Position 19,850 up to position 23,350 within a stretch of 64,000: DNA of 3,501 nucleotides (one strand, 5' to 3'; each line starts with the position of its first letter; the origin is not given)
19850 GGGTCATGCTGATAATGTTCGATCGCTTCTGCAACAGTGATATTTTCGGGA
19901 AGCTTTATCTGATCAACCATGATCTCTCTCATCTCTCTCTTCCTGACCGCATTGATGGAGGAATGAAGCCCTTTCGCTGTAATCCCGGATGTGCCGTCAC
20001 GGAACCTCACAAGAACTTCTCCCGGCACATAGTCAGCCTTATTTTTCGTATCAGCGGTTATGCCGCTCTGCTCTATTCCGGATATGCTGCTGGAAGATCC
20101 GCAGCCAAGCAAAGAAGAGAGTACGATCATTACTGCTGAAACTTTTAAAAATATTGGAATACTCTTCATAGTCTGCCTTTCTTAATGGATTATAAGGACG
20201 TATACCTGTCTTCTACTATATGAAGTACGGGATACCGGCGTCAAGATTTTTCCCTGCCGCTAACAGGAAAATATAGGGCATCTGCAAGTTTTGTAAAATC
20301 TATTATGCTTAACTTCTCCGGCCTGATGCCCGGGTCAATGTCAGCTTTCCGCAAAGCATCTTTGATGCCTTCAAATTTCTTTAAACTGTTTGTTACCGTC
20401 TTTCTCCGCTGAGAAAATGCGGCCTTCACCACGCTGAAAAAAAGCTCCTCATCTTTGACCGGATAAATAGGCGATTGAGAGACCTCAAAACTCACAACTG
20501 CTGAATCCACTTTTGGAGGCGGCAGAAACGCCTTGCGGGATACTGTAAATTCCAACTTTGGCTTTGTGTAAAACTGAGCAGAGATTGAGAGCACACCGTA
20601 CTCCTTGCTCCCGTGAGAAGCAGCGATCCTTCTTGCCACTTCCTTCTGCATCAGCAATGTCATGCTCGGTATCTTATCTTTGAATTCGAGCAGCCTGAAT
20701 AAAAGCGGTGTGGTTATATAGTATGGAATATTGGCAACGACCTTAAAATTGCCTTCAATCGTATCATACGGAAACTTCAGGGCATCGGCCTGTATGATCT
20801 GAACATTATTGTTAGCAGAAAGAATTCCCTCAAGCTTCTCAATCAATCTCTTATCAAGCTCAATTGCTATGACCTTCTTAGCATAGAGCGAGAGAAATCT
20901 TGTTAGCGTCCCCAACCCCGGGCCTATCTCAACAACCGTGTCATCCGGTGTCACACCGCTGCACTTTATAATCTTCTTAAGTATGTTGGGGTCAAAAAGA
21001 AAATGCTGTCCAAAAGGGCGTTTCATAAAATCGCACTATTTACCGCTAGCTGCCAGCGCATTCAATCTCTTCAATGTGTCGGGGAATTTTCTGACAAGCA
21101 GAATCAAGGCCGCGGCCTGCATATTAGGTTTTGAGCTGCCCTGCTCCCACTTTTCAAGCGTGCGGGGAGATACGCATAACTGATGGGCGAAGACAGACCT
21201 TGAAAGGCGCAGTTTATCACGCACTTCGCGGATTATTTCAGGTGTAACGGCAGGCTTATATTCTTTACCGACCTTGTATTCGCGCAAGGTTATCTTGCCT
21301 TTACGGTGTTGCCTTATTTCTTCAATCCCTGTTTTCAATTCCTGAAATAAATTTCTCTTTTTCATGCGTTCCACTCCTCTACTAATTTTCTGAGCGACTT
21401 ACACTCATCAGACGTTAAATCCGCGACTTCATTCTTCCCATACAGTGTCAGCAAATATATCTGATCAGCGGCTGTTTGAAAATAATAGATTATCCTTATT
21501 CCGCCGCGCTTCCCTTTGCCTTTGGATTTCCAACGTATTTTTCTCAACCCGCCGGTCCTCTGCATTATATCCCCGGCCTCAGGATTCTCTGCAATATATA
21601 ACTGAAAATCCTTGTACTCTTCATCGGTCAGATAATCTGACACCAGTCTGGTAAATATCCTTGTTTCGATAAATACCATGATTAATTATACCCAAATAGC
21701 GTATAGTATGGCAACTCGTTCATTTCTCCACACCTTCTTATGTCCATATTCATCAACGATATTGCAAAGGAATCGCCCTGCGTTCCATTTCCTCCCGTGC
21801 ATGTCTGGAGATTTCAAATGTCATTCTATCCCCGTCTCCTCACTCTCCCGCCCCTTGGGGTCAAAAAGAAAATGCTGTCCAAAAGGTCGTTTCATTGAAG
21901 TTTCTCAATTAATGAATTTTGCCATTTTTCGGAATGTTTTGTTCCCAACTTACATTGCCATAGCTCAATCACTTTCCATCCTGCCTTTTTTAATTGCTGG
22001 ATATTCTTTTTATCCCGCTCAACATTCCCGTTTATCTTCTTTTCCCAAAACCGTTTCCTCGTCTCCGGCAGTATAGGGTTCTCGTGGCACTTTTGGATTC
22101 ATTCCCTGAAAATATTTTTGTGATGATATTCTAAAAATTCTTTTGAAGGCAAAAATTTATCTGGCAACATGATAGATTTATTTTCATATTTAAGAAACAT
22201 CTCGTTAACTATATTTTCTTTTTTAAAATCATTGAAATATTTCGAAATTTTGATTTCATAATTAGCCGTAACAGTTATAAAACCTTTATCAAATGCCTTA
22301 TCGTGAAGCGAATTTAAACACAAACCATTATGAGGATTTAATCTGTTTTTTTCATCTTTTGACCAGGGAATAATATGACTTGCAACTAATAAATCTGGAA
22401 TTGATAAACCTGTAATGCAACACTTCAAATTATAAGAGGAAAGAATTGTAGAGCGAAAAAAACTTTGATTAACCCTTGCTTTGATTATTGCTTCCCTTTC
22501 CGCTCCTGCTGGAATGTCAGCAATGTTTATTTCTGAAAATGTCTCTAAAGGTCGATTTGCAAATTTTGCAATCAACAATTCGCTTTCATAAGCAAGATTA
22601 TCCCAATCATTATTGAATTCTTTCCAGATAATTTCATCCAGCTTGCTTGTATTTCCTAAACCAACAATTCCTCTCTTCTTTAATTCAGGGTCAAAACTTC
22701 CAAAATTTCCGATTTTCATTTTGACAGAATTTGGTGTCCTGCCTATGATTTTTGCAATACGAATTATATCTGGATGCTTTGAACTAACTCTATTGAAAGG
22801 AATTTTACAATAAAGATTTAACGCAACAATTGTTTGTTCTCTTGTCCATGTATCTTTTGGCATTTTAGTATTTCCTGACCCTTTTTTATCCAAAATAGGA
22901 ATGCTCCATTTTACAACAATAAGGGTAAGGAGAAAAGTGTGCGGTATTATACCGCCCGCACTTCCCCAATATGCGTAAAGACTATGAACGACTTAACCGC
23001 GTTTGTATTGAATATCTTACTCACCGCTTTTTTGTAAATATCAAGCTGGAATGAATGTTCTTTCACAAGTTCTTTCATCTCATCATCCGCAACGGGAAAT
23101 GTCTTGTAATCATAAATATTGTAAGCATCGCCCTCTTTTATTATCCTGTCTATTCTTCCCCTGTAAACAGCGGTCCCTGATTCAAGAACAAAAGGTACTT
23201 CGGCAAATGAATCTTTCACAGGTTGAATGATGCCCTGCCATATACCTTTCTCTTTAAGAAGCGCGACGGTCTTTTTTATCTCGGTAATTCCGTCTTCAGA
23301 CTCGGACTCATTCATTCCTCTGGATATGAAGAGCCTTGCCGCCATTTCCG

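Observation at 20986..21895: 41-bp duplication of the rsmA start flanking a HigB/HigA-like TA cassette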

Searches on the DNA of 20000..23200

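Call 50: search_rna_families(source=window, start=20000, end=23200, threshold=evalue, max_evalue=1)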
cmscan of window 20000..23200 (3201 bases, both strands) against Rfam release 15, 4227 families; matches with E-value up to 1: 0.
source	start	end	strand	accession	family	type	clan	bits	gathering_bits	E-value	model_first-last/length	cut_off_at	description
